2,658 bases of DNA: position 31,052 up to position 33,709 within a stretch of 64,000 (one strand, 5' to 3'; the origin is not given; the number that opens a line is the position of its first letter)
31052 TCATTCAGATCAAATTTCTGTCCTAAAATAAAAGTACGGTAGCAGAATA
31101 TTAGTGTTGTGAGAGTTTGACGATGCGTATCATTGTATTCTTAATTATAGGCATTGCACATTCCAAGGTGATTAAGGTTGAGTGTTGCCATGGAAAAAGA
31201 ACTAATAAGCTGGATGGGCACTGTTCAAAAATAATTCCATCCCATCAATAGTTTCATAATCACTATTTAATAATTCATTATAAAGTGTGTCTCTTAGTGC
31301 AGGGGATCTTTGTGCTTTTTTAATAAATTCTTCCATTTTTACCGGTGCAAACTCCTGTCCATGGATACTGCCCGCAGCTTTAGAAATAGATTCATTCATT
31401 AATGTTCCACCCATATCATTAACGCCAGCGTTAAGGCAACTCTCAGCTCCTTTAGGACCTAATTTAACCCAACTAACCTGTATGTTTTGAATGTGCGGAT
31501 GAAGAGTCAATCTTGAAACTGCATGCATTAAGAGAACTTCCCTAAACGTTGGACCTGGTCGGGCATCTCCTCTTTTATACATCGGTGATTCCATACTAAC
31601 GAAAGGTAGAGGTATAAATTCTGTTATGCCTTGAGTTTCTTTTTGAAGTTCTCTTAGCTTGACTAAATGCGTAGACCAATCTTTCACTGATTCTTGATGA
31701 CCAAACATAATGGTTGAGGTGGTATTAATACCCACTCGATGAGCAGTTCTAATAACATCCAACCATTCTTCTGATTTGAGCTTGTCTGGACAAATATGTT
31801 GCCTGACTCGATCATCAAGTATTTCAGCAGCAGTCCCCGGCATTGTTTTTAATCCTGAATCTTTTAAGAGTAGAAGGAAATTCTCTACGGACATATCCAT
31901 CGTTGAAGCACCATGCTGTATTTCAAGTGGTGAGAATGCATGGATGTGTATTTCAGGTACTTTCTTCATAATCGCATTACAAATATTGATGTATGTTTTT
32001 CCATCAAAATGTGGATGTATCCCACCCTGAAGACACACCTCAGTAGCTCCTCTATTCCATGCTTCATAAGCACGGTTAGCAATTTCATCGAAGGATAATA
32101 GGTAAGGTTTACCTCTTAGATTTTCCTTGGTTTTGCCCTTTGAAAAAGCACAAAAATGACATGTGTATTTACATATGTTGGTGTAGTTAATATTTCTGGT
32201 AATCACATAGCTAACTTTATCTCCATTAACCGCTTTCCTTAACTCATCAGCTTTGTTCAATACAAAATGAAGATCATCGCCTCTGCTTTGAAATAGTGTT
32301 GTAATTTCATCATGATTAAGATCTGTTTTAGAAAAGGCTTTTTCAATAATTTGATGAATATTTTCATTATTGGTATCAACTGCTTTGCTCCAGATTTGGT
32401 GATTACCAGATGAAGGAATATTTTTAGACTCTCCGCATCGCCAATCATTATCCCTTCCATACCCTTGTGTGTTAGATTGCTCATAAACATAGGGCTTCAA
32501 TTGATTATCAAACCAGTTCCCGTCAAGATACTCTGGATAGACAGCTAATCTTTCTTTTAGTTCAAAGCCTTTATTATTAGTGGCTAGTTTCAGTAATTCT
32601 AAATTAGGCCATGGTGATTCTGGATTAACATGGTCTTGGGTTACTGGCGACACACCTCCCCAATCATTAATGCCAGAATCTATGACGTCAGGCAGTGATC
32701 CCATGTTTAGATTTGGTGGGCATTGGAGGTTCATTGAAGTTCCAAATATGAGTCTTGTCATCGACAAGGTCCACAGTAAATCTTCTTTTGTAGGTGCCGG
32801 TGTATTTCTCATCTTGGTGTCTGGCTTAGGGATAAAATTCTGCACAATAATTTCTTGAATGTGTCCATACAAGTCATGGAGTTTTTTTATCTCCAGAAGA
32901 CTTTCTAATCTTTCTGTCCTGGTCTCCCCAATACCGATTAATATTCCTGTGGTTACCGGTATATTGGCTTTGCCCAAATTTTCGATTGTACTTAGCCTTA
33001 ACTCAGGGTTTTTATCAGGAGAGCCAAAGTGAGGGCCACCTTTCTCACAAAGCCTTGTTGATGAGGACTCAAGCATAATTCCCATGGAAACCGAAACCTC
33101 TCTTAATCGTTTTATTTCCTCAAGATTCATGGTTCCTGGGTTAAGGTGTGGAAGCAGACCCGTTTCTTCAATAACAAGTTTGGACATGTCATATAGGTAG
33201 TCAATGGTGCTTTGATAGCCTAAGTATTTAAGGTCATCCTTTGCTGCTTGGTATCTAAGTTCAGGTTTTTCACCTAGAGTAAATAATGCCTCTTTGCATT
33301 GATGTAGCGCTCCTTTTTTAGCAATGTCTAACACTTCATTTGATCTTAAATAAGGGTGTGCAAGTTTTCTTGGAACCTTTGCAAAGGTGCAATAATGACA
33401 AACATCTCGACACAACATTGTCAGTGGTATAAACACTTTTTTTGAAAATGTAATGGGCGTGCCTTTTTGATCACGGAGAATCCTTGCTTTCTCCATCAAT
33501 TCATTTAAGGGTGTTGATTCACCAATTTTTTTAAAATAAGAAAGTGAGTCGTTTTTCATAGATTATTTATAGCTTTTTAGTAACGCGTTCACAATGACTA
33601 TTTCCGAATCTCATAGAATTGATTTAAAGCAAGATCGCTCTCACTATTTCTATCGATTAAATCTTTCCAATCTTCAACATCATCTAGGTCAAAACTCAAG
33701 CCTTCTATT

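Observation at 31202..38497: Complete coenzyme F420 biosynthesis and recycling module, translationally coupled to ilvD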

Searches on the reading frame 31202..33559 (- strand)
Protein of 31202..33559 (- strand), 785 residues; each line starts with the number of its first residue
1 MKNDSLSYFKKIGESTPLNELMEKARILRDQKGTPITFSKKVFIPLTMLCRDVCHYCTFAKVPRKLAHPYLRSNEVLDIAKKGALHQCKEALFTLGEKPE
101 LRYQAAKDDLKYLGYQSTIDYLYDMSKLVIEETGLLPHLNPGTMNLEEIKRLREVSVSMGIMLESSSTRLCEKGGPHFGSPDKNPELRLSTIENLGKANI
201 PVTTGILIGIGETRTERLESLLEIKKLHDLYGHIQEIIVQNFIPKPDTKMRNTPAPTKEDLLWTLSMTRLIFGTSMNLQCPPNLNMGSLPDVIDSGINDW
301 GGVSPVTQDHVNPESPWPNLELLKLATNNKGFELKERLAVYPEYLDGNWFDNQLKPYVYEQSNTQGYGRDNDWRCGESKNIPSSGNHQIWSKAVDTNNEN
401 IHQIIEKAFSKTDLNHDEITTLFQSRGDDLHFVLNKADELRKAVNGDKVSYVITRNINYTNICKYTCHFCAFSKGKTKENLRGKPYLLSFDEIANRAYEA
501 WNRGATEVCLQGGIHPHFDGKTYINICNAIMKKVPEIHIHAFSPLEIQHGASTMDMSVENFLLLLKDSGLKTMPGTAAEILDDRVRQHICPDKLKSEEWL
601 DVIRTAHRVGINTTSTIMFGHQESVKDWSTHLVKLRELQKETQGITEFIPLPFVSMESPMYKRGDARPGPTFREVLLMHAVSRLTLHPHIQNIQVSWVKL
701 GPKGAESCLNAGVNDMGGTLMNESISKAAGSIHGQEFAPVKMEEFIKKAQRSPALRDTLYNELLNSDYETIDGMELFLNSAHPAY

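Call 3: search_protein_families(library=ncbifam, proteins=[window:31202-33559:-])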
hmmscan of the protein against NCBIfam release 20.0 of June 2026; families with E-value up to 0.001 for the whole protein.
window:31202-33559:- (785 aa): 22 families
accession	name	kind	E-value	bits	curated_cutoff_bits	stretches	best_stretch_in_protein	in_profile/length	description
NF006687.0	PRK09234.1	equivalog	0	1052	1018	2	396-765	474-839/849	bifunctional FO biosynthesis protein CofGH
TIGR03551.1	F420_cofH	equivalog_domain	1.7e-162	540.1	374.1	2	415-762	2-344/345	5-amino-6-(D-ribitylamino)uracil--L-tyrosine 4-hydroxyphenyl transferase CofH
TIGR03550.1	F420_cofG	equivalog_domain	7.1e-156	518.3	213.35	2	37-357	1-320/322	7,8-didemethyl-8-hydroxy-5-deazariboflavin synthase CofG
NF005609.0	PRK07360.1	equivalog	1.4e-143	478.2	426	2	397-763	4-368/374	7,8-didemethyl-8-hydroxy-5-deazariboflavin synthase subunit CofH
NF004884.0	PRK06245.1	equivalog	1.6e-139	464.5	209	2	31-366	6-336/340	7,8-didemethyl-8-hydroxy-5-deazariboflavin synthase subunit CofG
TIGR00423.1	TIGR00423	subfamily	3e-124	414.3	260.25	2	449-763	1-310/310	CofH family radical SAM protein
TIGR03699.1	menaquin_MqnC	equivalog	2.2e-110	368.7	428.1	2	413-762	2-341/342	cyclic dehypoxanthinyl futalosine synthase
TIGR03700.1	mena_SCO4494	equivalog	4.6e-97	325.1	434.55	2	405-763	2-351/351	aminofutalosine synthase MqnE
NF006277.0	PRK08445.1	equivalog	3.1e-78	263.1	576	1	414-763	4-345/348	dehypoxanthine futalosine cyclase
NF006276.0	PRK08444.1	equivalog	2.9e-74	250.2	560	2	403-763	2-350/353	aminofutalosine synthase MqnE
NF004580.0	PRK05926.1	equivalog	1.2e-54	186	583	1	397-756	11-365/370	hypothetical protein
TIGR03956.1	rSAM_HydE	equivalog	2e-24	86.5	254.6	1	405-715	2-288/340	[FeFe] hydrogenase H-cluster radical SAM maturase HydE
TIGR00433.2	bioB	equivalog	2.3e-24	86.2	225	2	184-272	168-251/307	biotin synthase BioB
TIGR03910.1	pyrrolys_PylB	equivalog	1.7e-23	83.1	348.2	2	4-274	21-270/347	methylornithine synthase PylB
TIGR03957.1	rSAM_HmdB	equivalog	5.4e-22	78.4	320.9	2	416-717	3-279/317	5,10-methenyltetrahydromethanopterin hydrogenase cofactor biosynthesis protein HmdB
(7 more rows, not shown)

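Call 4: search_protein_families(library=pfam, proteins=[window:31202-33559:-])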
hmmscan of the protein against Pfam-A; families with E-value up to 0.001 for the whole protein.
window:31202-33559:- (785 aa): 2 families
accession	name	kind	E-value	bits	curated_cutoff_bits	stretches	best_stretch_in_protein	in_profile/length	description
PF04055.27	Radical_SAM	-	9.7e-33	114.1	29.5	2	457-630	1-161/166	Radical SAM superfamily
PF19288.4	CofH_C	-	1.4e-17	64.1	27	1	643-761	2-117/125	CofH/MqnC C-terminal region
